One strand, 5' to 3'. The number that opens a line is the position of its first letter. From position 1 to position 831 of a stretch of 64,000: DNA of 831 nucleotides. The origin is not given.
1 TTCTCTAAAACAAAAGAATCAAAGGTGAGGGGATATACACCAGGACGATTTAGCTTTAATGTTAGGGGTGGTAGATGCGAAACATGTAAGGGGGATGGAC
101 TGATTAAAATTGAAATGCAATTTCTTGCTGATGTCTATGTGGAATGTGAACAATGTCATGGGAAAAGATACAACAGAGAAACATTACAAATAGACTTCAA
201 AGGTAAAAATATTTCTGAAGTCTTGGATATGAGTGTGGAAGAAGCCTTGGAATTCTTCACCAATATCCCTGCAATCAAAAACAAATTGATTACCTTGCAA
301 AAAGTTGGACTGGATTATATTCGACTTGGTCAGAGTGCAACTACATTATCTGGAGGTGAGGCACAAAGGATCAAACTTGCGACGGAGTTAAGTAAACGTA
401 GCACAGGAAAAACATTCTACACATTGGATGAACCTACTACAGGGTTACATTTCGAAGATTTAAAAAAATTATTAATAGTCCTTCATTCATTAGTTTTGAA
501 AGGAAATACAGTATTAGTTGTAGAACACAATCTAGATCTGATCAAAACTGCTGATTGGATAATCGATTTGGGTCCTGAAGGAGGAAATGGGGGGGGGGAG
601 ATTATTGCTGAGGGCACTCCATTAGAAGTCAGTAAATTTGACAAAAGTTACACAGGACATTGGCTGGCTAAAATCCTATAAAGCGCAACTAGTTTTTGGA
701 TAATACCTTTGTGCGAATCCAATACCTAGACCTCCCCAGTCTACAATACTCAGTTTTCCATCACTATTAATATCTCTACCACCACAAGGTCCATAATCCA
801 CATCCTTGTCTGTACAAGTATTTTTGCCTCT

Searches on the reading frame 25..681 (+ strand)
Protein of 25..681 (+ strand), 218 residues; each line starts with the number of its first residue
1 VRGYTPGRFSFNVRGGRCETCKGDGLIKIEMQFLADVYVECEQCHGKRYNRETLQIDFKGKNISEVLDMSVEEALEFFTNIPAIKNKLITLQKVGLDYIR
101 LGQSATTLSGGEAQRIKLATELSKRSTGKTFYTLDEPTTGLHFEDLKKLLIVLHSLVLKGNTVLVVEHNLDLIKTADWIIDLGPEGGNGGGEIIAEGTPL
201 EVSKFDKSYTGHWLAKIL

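Call 12: search_protein_families(library=pfam, proteins=[window:25-681:+], max_evalue=0.001)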
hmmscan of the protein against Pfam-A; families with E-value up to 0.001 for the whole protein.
window:25-681:+ (218 aa): 2 families
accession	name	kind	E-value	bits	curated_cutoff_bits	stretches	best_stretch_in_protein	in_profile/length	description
PF00005.33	ABC_tran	-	0.00017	22.6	25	1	86-139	87-137/137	ABC transporter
PF00684.25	DnaJ_CXXCXGXG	-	0.00073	20.2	32.7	0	17-48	17-51/65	DnaJ central domain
